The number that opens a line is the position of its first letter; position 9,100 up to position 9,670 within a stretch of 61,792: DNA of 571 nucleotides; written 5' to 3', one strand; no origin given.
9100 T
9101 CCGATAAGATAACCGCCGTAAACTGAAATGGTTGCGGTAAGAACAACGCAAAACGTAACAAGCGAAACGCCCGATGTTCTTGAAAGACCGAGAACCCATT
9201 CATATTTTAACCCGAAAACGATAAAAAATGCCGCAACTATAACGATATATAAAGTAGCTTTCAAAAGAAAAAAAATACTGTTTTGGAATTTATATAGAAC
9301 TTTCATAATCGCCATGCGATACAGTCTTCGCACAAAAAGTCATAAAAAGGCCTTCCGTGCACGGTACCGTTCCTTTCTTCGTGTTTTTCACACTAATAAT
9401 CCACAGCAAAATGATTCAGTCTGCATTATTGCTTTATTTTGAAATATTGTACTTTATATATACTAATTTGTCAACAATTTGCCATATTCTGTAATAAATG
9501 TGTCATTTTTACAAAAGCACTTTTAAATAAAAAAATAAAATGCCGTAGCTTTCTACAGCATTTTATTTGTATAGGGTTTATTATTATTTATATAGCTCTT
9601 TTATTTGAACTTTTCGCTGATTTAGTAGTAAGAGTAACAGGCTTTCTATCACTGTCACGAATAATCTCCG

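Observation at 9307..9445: Unclassified two-module 5' leader shared by three non-homologous cell-envelope genes (copy B, best defined)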

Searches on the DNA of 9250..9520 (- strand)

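Call 5: search_rna_families(source=window, start=9250, end=9520, threshold=evalue, max_evalue=10, show_alignments=3)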
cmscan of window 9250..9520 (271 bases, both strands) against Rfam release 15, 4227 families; matches with E-value up to 10: 5.
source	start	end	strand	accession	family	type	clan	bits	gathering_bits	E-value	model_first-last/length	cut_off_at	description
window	9404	9484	-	RF01186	SNORD127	Gene; snRNA; snoRNA; CD-box;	-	16.2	45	6.5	1-86/86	no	Small nucleolar RNA SNORD127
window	9260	9295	+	RF01376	CRISPR-DR63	Gene; CRISPR;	CL00015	15.7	37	7.1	1-37/37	no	CRISPR RNA direct repeat element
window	9286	9353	+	RF03566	mir-4875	Gene; miRNA;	-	14.8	90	3.5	1-73/73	no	mir-4875 microRNA precursor family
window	9383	9460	+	RF00885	MIR821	Gene; miRNA;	-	11.6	249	6.9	1-275/275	no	MIR821 microRNA precursor family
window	9432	9486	+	RF01402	STnc150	Gene; sRNA;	-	9.7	60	7.4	1-267/267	no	STnc150 Hfq binding RNA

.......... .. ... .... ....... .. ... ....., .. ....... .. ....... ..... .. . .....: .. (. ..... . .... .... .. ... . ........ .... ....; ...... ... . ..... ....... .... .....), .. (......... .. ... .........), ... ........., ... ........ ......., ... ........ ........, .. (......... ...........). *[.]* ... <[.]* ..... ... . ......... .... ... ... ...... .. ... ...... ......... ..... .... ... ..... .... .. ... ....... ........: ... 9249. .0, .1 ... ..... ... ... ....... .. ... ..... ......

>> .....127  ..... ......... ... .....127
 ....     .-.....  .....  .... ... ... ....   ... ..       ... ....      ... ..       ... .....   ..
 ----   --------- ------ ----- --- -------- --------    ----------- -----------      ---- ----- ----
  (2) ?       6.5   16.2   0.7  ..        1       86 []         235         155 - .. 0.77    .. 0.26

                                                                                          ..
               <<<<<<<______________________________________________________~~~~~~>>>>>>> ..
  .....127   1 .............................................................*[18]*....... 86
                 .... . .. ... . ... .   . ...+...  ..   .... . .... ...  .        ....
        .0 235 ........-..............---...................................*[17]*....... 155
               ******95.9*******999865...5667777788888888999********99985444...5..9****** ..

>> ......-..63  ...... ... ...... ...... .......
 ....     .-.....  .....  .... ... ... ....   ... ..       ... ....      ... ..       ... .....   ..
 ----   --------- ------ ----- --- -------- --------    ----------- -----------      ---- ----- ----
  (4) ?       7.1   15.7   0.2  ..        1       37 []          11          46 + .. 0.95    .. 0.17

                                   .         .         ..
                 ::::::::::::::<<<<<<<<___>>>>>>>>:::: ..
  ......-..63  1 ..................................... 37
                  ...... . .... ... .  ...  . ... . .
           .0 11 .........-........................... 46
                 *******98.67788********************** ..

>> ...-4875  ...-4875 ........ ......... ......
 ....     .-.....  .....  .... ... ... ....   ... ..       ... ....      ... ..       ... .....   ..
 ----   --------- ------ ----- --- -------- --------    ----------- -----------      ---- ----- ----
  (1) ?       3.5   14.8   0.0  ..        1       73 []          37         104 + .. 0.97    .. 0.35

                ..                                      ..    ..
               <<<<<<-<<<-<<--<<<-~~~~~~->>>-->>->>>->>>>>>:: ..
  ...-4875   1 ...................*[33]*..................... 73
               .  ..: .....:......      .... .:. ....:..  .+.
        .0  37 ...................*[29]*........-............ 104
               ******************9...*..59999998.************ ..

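Call 26: build_rna_model(alignment_id=A5, structure=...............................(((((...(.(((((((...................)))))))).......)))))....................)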
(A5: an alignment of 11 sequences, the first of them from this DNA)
Model R1 built from alignment A5 (11 sequences, 107 columns); structure: as given.
model positions 101; base pairs 13; branch points 0; effective number of sequences 2.41; information 0.59 bits per position. Calibrated on 0.2 Mb of random sequence (short: E-values are rough).
structure used (alignment columns):
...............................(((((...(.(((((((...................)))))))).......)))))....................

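Call 27: search_with_rna_model(model_id=R1, source=window, filters=off, max_evalue=10, show_alignments=8)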
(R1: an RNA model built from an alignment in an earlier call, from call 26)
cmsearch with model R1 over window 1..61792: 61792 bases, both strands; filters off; matches with E-value up to 10: 29.
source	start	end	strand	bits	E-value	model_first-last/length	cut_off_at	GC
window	9304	9398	-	95.1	2.7e-19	1-101/101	no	0.43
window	7722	7814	-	80.6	4.9e-16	1-101/101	no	0.32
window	41854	41949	-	76.8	3.5e-15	1-101/101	no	0.38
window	58452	58488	-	16.8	0.095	1-101/101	no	0.32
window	58519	58575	-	13.2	0.6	1-101/101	no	0.37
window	13866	13907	+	13.2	0.63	1-101/101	no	0.29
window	1053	1102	+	12.5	0.89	1-101/101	no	0.34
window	42808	42856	+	11.4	1.6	1-101/101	no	0.47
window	29601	29695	+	11.3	1.7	1-101/101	no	0.29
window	20209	20245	-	10.9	2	1-101/101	no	0.24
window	21035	21068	-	10.8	2.1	1-101/101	no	0.26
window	61577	61627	+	10.6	2.4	1-101/101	no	0.25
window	36576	36644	+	10.3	2.7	1-101/101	no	0.42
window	34913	35009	-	10.1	3.1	1-101/101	no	0.39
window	43098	43135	-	9.4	4.4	1-101/101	no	0.37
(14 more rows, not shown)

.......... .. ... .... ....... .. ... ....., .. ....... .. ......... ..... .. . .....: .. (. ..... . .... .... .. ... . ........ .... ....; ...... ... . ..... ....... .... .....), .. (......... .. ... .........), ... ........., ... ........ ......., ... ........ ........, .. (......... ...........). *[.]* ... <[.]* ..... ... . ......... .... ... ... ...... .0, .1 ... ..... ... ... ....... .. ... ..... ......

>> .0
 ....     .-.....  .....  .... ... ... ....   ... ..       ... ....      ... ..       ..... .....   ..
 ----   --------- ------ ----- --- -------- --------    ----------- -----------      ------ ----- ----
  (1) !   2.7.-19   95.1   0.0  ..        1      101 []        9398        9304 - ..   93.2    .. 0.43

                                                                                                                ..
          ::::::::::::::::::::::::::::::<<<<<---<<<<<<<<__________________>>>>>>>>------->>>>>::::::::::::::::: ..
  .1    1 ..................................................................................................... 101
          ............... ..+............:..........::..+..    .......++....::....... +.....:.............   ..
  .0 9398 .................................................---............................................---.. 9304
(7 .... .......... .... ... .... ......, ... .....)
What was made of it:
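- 9307..9393 (-): Copy B, whole element. It runs from the 5' GUGUGA to the end of its own SD-like GGCGAUU, and the host ATG follows at 9306-9304. CM hit 9304-9398 at 95.1 bits (call 27).
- Checked: With filters off, the next-best window hit is 16.8 bits, so the window holds exactly three copies (call 27).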

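Call 28: search_with_rna_model(model_id=R1, sources=[L002, L004, L005, L006, L009, L010, L011, L012, L022, L014, L019, L029], max_evalue=1)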
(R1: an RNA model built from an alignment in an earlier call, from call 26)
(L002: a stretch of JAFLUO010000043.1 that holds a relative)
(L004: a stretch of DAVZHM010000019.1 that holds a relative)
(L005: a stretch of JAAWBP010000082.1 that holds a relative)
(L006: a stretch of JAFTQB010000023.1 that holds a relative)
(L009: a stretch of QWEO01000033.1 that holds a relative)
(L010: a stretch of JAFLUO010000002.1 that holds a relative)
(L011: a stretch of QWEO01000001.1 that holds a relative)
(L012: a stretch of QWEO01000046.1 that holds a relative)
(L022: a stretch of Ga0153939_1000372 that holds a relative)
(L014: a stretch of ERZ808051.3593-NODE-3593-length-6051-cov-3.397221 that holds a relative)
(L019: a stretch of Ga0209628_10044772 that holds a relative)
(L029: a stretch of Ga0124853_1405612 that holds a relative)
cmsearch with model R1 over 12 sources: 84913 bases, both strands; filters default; matches with E-value up to 1: 14.
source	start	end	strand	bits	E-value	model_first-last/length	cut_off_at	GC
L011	7532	7632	+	111.9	6.6e-23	1-101/101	no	0.42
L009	6946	7046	-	108.5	3.8e-22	1-101/101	no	0.44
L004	6533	6633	+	100.3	2.6e-20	1-101/101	no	0.36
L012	1572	1673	+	94.2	6.1e-19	1-101/101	no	0.48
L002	3810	3911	-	84.8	7.8e-17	1-101/101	no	0.43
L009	3003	3096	+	80.6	6.8e-16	1-101/101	no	0.39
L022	1709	1805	+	79.4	1.2e-15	1-101/101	no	0.47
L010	4233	4326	-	78.9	1.6e-15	1-101/101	no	0.3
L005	7400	7488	-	70.6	1.1e-13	1-101/101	no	0.48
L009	5199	5265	-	21.1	0.014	1-101/101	no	0.57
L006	1559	1649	+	17.3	0.1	1-101/101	no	0.31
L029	267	315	-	15.8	0.22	1-101/101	no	0.33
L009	7496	7576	-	14.6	0.42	1-101/101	no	0.37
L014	844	912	-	13.6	0.69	1-101/101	no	0.49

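Call 34: search_with_rna_model(model_id=R1, sources=[L031, L032, L033, L034, L035, L036, L037, L038, L039, L040, L041], max_evalue=1)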
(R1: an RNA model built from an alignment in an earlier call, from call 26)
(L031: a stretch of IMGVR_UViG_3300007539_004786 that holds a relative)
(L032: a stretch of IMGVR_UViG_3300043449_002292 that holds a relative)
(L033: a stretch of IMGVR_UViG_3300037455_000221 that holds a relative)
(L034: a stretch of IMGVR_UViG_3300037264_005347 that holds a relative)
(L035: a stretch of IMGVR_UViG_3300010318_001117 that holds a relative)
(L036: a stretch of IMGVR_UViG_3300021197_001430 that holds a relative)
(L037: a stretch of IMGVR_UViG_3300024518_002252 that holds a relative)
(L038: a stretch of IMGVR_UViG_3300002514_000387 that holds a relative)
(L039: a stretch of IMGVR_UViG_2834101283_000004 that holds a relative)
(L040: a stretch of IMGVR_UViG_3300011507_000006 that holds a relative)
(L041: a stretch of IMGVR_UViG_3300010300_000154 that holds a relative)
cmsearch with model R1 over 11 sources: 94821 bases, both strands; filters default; matches with E-value up to 1: 1.
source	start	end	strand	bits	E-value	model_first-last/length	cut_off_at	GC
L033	12499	12557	-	15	0.38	1-101/101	no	0.29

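Call 41: search_with_rna_model(model_id=R1, sources=[L042, L043, L045, L046, L047, L048, L049, L050], max_evalue=1, show_alignments=10)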
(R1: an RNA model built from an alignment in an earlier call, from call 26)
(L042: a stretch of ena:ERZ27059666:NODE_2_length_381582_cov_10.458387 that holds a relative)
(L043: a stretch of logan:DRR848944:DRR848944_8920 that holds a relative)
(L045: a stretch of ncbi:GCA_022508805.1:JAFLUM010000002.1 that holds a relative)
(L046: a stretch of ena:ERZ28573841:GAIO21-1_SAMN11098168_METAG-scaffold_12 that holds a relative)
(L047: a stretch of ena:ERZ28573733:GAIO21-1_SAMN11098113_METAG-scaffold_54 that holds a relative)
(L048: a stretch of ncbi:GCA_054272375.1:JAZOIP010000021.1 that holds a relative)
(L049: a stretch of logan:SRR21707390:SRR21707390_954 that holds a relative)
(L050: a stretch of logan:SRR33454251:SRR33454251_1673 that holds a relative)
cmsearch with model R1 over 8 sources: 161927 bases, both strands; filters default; matches with E-value up to 1: 4.
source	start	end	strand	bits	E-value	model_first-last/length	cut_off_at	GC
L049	9935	10003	+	16.6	0.28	1-101/101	no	0.26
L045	18595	18644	-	14.7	0.74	1-101/101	no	0.32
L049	1300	1379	+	14.3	0.9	1-101/101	no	0.43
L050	1300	1379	+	14.3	0.9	1-101/101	no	0.43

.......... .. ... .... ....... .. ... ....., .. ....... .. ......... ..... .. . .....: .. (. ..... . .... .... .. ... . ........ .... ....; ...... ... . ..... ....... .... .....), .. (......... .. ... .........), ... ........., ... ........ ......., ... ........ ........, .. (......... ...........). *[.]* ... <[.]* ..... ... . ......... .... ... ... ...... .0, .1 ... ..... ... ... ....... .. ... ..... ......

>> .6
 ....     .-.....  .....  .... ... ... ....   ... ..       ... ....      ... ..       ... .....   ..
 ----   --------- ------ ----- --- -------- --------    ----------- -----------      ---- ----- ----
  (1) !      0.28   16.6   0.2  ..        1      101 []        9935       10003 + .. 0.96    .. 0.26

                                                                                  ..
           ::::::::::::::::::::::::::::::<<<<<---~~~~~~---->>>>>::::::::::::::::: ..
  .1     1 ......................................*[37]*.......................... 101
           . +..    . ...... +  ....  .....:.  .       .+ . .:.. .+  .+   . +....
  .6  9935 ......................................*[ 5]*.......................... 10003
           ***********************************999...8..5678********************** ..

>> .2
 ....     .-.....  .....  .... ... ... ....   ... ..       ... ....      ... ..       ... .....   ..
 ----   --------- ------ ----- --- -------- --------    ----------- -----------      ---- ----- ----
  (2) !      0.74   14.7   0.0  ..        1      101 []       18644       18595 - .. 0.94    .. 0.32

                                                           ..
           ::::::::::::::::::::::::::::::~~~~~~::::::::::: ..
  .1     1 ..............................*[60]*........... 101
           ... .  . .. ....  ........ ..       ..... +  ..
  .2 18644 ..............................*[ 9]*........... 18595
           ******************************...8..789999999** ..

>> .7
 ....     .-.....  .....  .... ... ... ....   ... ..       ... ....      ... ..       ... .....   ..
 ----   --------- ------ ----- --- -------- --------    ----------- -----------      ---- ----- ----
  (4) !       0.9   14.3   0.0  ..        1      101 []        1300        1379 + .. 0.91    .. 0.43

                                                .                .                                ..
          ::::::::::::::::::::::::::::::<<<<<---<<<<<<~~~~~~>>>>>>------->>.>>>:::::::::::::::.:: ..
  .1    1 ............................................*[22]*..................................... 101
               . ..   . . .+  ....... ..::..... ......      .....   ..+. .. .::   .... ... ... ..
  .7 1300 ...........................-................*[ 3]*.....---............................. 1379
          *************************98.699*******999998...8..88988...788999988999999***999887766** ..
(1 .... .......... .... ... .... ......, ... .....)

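Call 47: search_with_rna_model(model_id=R1, sources=[L051], max_evalue=10, filters=off, show_alignments=3)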
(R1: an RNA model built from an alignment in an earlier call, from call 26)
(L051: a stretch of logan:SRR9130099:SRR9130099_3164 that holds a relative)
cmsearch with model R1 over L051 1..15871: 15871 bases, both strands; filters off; matches with E-value up to 10: 16.
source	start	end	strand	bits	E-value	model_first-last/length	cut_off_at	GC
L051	4400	4491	+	68.9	5.1e-14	1-101/101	no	0.37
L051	9477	9573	+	16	0.037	1-101/101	no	0.4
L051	1736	1825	+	8.9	1.4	1-101/101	no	0.34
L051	1115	1190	+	8.6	1.7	1-101/101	no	0.38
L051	628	722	+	8.1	2.2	1-101/101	no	0.33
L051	10093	10171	+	7.8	2.6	1-101/101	no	0.32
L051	9767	9829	+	7.4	3.1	1-101/101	no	0.32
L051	13527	13565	+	7.2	3.5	32-83/101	no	0.31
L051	13768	13843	+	7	3.9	1-101/101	no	0.26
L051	6353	6405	+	7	3.9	1-101/101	no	0.4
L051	5861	5902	+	7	3.9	1-101/101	no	0.29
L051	12662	12711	-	6.8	4.4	1-101/101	no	0.38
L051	5756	5782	-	6.7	4.6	1-101/101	no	0.19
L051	2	30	+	6.1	6.1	27-101/101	no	0.41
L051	923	1016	+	6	6.6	1-101/101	no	0.37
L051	8956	9022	+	5.5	8.4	1-101/101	no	0.39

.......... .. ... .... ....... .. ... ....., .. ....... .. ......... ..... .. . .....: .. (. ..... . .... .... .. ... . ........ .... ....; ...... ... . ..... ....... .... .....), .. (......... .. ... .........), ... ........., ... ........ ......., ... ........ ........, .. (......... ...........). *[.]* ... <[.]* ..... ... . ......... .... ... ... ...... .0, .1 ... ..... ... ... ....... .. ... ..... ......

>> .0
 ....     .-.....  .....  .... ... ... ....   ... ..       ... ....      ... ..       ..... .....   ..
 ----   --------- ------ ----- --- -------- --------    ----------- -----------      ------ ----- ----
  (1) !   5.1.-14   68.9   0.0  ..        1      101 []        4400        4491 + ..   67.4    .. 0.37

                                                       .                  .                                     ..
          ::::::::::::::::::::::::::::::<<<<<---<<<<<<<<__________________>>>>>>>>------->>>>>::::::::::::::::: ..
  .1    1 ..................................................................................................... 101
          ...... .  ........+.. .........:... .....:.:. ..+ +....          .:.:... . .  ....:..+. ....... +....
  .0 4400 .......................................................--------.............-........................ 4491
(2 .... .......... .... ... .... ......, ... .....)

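Call 56: search_with_rna_model(model_id=R1, sources=[L052], max_evalue=1, show_alignments=4)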
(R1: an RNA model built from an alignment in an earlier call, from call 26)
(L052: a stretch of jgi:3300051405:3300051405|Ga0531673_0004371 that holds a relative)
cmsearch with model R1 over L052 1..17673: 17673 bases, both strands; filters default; matches with E-value up to 1: 1.
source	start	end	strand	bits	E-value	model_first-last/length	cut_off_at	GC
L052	7568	7668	+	103.6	9.7e-22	1-101/101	no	0.42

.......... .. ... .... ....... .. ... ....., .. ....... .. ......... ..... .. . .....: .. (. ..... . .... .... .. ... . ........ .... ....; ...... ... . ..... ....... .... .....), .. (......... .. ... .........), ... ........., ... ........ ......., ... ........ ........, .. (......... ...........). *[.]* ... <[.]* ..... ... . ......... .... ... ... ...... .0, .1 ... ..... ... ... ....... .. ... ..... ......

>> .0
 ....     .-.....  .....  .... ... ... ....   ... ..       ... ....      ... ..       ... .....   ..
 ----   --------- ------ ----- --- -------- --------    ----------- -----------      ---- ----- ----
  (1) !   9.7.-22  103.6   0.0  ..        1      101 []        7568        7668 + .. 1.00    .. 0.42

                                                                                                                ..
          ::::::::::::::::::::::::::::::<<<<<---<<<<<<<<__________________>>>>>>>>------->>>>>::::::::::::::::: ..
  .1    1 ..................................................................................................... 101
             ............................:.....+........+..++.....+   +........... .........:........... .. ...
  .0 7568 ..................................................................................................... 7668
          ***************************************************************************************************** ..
